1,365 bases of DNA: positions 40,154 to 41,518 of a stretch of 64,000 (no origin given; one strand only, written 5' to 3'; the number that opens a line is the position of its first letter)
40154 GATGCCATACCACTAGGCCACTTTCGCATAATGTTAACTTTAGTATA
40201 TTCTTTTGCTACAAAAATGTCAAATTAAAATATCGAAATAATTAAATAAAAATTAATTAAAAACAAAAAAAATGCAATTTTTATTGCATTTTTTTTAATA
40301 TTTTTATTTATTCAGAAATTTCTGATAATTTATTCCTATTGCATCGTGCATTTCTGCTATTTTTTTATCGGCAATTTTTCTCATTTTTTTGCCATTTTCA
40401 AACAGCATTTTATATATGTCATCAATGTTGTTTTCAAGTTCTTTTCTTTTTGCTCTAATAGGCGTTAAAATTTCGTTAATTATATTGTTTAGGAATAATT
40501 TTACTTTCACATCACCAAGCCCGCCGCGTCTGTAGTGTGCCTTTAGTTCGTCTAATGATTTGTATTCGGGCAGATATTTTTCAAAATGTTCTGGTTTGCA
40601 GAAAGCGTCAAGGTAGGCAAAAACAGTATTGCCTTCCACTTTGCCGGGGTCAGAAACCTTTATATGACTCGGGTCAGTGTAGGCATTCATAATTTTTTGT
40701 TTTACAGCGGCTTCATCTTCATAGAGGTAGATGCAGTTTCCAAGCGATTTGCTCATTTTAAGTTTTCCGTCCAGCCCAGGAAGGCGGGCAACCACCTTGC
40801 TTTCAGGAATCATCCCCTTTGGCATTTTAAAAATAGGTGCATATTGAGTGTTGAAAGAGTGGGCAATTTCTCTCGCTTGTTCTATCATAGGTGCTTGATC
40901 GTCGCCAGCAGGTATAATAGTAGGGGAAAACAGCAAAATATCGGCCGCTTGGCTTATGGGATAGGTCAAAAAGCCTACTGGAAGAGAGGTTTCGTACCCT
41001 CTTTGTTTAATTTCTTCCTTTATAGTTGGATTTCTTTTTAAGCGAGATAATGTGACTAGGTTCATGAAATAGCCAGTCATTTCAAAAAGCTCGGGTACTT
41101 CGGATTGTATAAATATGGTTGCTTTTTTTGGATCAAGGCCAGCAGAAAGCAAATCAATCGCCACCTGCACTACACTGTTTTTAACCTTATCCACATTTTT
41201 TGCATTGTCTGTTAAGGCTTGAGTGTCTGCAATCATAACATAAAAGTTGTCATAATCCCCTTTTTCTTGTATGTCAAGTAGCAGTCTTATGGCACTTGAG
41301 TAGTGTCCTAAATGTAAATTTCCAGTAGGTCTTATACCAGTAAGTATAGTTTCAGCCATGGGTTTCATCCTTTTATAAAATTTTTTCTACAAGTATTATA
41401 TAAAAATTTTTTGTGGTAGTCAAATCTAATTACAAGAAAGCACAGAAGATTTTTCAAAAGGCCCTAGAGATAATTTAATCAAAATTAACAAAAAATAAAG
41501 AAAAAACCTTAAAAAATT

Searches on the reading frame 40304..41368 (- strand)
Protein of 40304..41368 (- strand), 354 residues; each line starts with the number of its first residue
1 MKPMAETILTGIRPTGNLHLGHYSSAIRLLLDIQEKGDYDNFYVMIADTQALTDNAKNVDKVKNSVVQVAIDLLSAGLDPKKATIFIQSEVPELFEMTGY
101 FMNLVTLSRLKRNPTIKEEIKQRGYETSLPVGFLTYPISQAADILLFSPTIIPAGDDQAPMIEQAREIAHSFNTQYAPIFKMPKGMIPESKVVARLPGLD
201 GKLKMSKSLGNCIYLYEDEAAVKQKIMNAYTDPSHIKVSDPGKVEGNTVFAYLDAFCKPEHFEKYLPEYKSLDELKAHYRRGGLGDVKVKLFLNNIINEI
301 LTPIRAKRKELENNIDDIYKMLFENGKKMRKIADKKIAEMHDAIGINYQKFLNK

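Call 13: search_protein_families(library=pfam, proteins=[window:40307-41368:-], max_evalue=0.001)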
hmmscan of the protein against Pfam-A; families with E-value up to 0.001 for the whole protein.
window:40307-41368:- (354 aa): 1 family
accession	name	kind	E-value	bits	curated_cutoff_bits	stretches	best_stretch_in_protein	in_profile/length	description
PF00579.31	tRNA-synt_1b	-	2.4e-53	181.8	21.1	1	7-301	7-291/292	tRNA synthetases class I (W and Y)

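Call 15: find_encoding_contigs(protein=window:40304-41368:-, flank=10000, max_places=10)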
Protein window:40304-41368:- (354 aa): no gene with exactly this product is on record in the collection.

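Call 19: find_homologous_proteins(query=window:40307-41368:-, max_evalue=1e-30)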
Query window:40307-41368:- (354 aa): 8000 proteins with E <= 1e-30 among 8000 candidates; the best 120 are listed.
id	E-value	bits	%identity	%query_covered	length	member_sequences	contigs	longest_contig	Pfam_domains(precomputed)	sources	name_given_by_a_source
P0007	7.5e-231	783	100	99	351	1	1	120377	PF00579.32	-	-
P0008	1.7e-207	706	87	99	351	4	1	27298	PF00579.32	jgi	-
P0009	9.7e-188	641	79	99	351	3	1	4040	PF00579.32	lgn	-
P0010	6.8e-187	638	79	99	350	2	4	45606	PF00579.32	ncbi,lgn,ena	-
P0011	1.5e-183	627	77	99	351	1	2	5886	PF00579.32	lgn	-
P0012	9.3e-182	621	77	99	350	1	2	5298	PF00579.32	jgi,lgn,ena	-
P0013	1.7e-181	621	78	98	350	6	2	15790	PF00579.32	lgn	-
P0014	5.2e-179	612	77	99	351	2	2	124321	PF00579.32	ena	-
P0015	1.0e-173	595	74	99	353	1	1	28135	PF00579.32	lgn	-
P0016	2.1e-173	594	73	98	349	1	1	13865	PF00579.32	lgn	-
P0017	2.2e-172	591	73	98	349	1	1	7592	PF00579.32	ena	-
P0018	8.8e-168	576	70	99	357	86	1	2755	PF00579.32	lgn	-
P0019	4.4e-167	573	72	99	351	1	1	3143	PF00579.32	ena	-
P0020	1.3e-165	568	69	99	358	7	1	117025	PF00579.32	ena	-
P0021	4.1e-164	563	70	99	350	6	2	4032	PF00579.32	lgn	-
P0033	2.5e-160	551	95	73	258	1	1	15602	PF00579.32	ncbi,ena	-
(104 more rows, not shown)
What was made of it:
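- If the contig (120 kb, call 19) comes from accurate long reads, the count of two is reliable.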

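Call 20: find_encoding_contigs(protein=P0007, flank=10000, max_places=5)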
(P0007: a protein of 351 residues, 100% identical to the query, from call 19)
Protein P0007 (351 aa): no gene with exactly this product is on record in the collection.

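Call 21: find_encoding_contigs(protein=P0033, flank=10000, max_places=5)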
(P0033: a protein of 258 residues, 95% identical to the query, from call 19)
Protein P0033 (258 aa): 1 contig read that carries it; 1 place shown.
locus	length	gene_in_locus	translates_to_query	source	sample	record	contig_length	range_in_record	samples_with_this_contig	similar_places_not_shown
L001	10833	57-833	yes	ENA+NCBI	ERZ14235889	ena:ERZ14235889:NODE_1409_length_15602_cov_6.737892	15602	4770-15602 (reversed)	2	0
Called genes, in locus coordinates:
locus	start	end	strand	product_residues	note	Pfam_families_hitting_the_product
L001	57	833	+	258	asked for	PF00579:tRNA-synt_1b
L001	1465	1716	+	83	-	-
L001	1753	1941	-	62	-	-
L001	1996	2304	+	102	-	PF01035:DNA_binding_1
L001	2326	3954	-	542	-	PF00749:tRNA-synt_1c, PF19269:Anticodon_2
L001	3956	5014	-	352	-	-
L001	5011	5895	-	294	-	-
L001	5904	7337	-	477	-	PF00772:DnaB, PF13481:AAA_25, PF03796:DnaB_C, PF06745:ATPase (weak)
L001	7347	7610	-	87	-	-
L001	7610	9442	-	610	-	PF00009:GTP_EFTU, PF01926:MMR_HSR1 (weak), PF22042:EF-G_D2 (weak), PF03144:GTP_EFTU_D2, PF00679:EFG_C, PF21018:BipA_C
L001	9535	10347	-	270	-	-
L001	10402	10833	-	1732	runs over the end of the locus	?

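Call 22: find_encoding_contigs(protein=P0008, flank=10000, max_places=5)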
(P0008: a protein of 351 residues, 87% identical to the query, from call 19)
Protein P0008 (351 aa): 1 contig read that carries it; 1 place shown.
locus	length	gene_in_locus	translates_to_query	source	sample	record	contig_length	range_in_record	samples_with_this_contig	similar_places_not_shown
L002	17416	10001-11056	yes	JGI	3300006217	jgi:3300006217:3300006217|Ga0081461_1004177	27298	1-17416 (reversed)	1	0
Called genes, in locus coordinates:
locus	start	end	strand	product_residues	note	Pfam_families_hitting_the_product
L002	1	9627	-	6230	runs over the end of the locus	-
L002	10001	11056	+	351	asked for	PF00579:tRNA-synt_1b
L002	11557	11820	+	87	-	-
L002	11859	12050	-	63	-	-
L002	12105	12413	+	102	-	PF01035:DNA_binding_1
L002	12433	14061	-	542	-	PF00749:tRNA-synt_1c, PF19269:Anticodon_2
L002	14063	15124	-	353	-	-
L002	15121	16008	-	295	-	-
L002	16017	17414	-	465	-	?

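Call 25: find_related_loci(query=L002:1-1500:-, collection=metagenome_contigs, flank=10000)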
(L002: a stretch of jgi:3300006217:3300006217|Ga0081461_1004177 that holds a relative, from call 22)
Query L002:1-1500:- (500 aa) in metagenome_contigs; peptide patterns used: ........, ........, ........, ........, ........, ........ (x = any residue, [..] = any of these).
156 stretches matched a pattern, but none encodes a relative of the query by tblastn (E <= 1e-3).
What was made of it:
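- Tried and rejected: The attempt to fetch the rest of the JGI contig that carries the 6,230-aa orthologue failed (call 25).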

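Call 44: list_cluster_members(proteins=[P0033, P0010, P0008, P0014])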
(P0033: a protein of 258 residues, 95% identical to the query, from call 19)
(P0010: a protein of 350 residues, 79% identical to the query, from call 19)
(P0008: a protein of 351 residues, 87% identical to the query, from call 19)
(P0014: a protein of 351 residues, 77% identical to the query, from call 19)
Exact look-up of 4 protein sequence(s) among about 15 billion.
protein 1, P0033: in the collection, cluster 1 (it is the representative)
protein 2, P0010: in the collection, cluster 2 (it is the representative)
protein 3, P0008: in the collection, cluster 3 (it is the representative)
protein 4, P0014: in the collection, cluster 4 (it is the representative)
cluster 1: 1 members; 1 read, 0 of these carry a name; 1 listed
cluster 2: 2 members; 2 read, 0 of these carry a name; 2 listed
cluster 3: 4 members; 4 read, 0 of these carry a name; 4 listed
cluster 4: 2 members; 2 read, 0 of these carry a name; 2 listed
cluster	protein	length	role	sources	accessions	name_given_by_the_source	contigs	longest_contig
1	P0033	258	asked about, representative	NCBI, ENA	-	-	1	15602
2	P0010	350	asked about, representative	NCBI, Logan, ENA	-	-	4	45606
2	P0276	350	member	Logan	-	-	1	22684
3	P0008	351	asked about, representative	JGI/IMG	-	-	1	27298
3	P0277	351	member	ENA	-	-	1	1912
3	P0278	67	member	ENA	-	-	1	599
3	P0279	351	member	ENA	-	-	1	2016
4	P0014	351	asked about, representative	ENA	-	-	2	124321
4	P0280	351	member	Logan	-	-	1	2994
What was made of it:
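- Tried and rejected: Cluster look-up gave no organism names (call 44).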

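Call 45: find_related_loci(query=window:40307-41368:-, collection=genome_contigs, flank=10000)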
Query window:40307-41368:- (354 aa) in genome_contigs; peptide patterns used: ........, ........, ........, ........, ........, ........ (x = any residue, [..] = any of these).
234 stretches matched a pattern; 203 encode a relative of the query (tblastn E <= 1e-3); the best 80 are kept; 80 distinct loci.
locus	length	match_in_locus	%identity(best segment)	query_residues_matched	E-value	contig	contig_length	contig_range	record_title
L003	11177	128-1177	79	4-353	0e+0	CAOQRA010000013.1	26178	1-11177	MAG TPA_asm: uncultured Eubacteriales bacterium isolate MGBC149797 genome assembly, contig: MGBC149797.13, whole genome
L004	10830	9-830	95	81-354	2e-177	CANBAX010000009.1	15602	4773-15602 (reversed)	MAG TPA_asm: uncultured Clostridia bacterium isolate SRR15322615_bin.1_metawrap_v1.3_MAG genome assembly, contig: NODE.1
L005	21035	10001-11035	60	4-348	3e-150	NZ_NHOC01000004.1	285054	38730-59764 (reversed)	Butyricicoccus porcorum strain BB10 BB10_c4, whole genome shotgun sequence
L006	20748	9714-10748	60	4-348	2e-149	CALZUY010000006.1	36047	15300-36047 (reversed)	MAG: uncultured Clostridia bacterium isolate SRR5976186_bin.50_metaWRAP_v1.3_MAG genome assembly, contig: ERZ8810629.204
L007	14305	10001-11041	59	2-348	2e-147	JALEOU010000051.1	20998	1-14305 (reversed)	MAG: Fusicatenibacter sp. isolate SUG199 k141_5586525, whole genome shotgun sequence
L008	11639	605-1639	59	4-348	2e-147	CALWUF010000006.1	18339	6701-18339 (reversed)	MAG: uncultured Butyricicoccus sp. isolate E11__bin102 genome assembly, contig: E11__k127_4270517, whole genome shotgun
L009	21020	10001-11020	62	9-348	4e-147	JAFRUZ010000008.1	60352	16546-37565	MAG: Bacilli bacterium isolate RGIG2822 Goat_Omasum.Co__c797429, whole genome shotgun sequence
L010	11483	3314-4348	59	4-348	2e-146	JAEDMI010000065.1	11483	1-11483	MAG: Acetatifactor sp. isolate MAG262 NODE_6014_length_11483_cov_4.933584, whole genome shotgun sequence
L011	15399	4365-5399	59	4-348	3e-145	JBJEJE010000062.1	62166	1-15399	MAG: Lachnospiraceae bacterium isolate PUUB56_bin.030 NODE_211_length_62166_cov_13.037964, whole genome shotgun sequence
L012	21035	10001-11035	59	4-348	1e-144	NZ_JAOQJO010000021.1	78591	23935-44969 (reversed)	Waltera acetigignens strain f_CXY .18048_1_81.21, whole genome shotgun sequence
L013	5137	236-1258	59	8-348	4e-146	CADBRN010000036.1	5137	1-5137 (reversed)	MAG: uncultured Lachnospiraceae bacterium isolate RUG14235 genome assembly, contig: RUG14235_asm_36, whole genome shotgu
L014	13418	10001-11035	60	4-348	3e-144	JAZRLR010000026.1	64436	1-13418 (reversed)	MAG: Bacteroidaceae bacterium isolate T1900045430_YK20190121.MAGScoT_cleanbin_000005 SGB_7094_k141_1176159, whole genome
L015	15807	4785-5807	59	8-348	2e-144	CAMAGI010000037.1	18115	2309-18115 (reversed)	MAG: uncultured Lachnospiraceae bacterium isolate SRR5666654_bin.16_metaWRAP_v1.3_MAG genome assembly, contig: ERZ114488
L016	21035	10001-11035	60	4-348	3e-144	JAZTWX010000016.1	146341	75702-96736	MAG: Bacteroidaceae bacterium isolate T1900045332_YK20190021.MAGScoT_cleanbin_000002 SGB_6537_k141_2024990, whole genome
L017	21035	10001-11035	59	4-348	5e-144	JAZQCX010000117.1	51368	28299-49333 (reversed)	MAG: Acetatifactor sp. isolate T1900044637_TS20190103.MAGScoT_cleanbin_000039 SGB_1184_k141_1775170, whole genome shotgu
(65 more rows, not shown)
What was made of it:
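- Related MAG contigs break close to this gene (calls 21, 45).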
